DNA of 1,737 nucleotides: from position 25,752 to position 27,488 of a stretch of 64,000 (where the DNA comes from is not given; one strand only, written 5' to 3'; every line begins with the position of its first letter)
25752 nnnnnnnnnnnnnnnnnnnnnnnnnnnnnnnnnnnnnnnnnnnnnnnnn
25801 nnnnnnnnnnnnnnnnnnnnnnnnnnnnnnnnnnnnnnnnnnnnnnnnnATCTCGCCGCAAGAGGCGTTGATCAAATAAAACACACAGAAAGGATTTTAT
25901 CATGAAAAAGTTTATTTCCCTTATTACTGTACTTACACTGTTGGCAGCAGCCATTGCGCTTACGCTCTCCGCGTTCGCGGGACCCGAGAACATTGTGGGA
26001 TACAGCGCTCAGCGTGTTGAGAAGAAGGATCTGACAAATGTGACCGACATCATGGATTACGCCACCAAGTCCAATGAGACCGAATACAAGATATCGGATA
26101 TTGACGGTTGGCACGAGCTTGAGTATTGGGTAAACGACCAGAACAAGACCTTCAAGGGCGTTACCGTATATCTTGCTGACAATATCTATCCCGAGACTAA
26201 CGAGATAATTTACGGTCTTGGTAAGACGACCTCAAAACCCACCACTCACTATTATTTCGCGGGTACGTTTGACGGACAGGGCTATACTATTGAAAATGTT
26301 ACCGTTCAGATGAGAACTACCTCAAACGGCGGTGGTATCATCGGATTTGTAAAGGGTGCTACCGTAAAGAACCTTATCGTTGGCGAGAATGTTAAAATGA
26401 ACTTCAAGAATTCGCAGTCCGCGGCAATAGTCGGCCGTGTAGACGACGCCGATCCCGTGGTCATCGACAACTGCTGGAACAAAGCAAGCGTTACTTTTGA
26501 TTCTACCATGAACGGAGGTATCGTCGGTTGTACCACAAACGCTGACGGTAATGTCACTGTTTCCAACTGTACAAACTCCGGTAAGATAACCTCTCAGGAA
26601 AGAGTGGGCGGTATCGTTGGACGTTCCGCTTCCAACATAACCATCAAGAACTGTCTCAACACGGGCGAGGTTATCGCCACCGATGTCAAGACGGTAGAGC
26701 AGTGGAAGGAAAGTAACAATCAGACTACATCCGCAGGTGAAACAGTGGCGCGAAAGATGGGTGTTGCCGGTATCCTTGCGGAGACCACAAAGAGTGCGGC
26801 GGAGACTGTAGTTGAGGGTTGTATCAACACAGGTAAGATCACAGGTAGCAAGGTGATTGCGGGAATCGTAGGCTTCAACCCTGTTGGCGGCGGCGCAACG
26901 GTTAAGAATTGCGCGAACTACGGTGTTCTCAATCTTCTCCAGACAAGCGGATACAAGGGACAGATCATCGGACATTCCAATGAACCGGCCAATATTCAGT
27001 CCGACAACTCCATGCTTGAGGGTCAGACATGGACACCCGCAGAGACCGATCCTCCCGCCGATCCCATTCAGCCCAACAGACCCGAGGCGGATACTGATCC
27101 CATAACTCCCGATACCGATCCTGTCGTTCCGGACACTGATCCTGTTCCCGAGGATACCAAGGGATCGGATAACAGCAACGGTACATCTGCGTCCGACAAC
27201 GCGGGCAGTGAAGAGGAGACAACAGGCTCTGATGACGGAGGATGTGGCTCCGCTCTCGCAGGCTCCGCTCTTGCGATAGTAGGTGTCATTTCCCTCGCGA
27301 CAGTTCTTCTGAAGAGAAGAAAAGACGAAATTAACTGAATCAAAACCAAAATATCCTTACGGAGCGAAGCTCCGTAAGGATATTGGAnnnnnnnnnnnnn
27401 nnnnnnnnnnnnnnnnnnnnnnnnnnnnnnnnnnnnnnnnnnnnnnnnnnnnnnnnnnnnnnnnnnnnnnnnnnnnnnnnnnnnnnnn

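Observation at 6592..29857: Two shuffled paralogous copies of an uncharacterised module: AraC, orphan SBP lipoprotein, GLUG beta-helix protein, micro-peptide, FAD oxidoreductase, MBL lipoprotein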

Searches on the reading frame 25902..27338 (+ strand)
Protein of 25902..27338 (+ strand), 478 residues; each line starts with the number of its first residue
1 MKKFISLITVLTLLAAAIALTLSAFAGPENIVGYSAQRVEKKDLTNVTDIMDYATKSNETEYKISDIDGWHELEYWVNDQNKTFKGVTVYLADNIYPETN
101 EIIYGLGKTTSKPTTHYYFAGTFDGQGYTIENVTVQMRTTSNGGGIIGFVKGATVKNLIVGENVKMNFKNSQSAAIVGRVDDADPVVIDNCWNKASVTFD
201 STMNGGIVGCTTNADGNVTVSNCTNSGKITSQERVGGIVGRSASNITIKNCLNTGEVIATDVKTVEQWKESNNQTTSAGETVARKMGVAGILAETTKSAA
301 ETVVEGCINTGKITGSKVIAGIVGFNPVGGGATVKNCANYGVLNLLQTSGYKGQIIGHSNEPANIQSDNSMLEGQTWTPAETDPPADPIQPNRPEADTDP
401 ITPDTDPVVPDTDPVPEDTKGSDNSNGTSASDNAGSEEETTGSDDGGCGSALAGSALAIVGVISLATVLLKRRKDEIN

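Call 5: search_protein_families(library=pfam, proteins=[window:25902-27338:+], max_evalue=0.01)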
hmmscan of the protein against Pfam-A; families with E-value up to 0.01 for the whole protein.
window:25902-27338:+ (478 aa): 0 families

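Call 9: search_protein_families(library=ncbifam, proteins=[window:25902-27338:+], max_evalue=1)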
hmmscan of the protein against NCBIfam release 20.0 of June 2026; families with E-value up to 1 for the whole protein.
window:25902-27338:+ (478 aa): 0 families

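Call 56: search_protein_families(library=pfam, proteins=[window:25902-27338:+], max_evalue=10)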
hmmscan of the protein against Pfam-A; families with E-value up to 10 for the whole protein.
window:25902-27338:+ (478 aa): 2 families
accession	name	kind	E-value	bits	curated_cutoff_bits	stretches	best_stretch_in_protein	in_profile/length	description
PF07581.17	Glug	-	0.037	14.9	20.5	2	233-257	3-27/28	The GLUG motif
PF13620.12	CarboxypepD_reg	-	0.11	13.3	32.3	1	176-248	2-69/82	Carboxypeptidase regulatory-like domain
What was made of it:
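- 25902..27338 (+): Locus B GLUG-like protein 2, with a Pro/Thr/Asp linker and a C-terminal membrane anchor. Glug E 0.037 (call 56).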

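Call 57: search_protein_families(library=padloc, proteins=[window:25902-27338:+], max_evalue=0.01)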
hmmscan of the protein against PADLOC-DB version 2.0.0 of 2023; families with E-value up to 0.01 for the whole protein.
window:25902-27338:+ (478 aa): 0 families
